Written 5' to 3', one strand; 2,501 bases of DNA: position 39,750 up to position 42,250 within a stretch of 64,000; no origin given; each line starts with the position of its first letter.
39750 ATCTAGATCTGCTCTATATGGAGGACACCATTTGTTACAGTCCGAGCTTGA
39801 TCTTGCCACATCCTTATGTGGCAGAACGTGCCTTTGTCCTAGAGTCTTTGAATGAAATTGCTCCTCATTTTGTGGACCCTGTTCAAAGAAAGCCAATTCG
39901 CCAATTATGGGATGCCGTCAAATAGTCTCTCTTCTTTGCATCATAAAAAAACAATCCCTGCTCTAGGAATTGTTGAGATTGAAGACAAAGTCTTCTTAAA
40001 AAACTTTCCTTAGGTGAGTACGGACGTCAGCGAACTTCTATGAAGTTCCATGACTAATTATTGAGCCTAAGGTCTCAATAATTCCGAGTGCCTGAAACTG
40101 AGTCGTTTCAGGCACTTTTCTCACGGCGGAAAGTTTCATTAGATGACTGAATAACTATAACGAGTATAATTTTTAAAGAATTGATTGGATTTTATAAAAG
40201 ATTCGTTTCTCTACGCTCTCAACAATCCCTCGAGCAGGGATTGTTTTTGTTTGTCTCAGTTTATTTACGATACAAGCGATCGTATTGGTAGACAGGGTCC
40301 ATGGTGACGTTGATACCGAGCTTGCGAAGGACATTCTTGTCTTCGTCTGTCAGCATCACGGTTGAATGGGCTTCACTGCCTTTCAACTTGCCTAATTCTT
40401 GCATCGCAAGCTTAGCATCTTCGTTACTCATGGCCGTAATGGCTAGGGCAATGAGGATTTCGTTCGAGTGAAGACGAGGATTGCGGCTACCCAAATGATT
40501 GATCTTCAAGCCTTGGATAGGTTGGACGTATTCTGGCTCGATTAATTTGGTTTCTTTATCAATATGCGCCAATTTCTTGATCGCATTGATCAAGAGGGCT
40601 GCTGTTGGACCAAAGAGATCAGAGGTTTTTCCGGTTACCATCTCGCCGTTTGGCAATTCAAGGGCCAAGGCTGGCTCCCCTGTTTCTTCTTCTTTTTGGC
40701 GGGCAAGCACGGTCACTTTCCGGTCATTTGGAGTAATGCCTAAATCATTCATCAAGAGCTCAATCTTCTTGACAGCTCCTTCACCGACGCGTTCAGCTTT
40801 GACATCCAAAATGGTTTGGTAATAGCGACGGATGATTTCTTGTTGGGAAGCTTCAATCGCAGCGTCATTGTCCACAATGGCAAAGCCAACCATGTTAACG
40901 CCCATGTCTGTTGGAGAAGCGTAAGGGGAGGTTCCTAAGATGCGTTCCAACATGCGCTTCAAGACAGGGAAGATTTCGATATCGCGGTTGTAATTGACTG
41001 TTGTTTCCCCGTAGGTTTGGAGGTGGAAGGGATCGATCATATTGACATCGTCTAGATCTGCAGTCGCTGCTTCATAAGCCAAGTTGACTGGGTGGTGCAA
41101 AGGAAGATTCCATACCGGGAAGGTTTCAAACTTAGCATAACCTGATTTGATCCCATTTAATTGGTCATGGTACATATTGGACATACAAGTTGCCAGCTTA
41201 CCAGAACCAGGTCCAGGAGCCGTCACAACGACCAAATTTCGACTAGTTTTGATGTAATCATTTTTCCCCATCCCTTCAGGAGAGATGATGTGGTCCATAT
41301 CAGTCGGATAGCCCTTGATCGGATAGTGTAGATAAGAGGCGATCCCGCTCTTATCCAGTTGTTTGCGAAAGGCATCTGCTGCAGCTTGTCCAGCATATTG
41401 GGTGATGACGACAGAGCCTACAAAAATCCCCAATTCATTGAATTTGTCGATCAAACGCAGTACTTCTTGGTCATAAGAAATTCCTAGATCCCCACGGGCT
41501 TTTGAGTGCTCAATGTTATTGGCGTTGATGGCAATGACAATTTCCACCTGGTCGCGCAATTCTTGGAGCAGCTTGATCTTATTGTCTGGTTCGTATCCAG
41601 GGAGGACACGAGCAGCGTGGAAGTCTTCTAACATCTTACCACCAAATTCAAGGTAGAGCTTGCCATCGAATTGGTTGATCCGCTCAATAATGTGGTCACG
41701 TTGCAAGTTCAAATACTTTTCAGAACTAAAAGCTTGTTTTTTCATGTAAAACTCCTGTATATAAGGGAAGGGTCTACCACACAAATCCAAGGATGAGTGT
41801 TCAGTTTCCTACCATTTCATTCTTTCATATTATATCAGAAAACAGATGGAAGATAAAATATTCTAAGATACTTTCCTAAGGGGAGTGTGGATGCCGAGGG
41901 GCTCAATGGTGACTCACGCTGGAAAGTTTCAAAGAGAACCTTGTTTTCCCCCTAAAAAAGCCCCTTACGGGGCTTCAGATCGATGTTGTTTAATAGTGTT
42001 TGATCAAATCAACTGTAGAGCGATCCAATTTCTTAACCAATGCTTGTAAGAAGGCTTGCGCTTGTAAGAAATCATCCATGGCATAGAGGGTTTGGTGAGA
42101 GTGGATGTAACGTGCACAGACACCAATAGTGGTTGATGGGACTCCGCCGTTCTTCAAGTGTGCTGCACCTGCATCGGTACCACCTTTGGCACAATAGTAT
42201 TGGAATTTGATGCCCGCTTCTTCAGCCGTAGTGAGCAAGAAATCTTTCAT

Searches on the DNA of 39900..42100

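Call 26: search_rna_families(source=window, start=39900, end=42100, threshold=evalue, max_evalue=1)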
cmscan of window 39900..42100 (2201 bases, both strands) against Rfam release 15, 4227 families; matches with E-value up to 1: 1.
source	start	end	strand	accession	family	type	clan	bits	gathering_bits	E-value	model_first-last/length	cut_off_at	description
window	39952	40241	-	RF02616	SSRC8_2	Gene; sRNA;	-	82.5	72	1.2e-22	1-281/281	no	Streptococcus sRNA 8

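Call 36: search_rna_families(source=window, start=39900, end=40300, threshold=evalue, max_evalue=0.001, show_alignments=1)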
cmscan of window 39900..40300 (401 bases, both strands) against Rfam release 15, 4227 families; matches with E-value up to 0.001: 1.
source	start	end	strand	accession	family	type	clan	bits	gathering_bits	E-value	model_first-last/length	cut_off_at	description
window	39952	40241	-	RF02616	SSRC8_2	Gene; sRNA;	-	82.5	72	2.1e-23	1-281/281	no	Streptococcus sRNA 8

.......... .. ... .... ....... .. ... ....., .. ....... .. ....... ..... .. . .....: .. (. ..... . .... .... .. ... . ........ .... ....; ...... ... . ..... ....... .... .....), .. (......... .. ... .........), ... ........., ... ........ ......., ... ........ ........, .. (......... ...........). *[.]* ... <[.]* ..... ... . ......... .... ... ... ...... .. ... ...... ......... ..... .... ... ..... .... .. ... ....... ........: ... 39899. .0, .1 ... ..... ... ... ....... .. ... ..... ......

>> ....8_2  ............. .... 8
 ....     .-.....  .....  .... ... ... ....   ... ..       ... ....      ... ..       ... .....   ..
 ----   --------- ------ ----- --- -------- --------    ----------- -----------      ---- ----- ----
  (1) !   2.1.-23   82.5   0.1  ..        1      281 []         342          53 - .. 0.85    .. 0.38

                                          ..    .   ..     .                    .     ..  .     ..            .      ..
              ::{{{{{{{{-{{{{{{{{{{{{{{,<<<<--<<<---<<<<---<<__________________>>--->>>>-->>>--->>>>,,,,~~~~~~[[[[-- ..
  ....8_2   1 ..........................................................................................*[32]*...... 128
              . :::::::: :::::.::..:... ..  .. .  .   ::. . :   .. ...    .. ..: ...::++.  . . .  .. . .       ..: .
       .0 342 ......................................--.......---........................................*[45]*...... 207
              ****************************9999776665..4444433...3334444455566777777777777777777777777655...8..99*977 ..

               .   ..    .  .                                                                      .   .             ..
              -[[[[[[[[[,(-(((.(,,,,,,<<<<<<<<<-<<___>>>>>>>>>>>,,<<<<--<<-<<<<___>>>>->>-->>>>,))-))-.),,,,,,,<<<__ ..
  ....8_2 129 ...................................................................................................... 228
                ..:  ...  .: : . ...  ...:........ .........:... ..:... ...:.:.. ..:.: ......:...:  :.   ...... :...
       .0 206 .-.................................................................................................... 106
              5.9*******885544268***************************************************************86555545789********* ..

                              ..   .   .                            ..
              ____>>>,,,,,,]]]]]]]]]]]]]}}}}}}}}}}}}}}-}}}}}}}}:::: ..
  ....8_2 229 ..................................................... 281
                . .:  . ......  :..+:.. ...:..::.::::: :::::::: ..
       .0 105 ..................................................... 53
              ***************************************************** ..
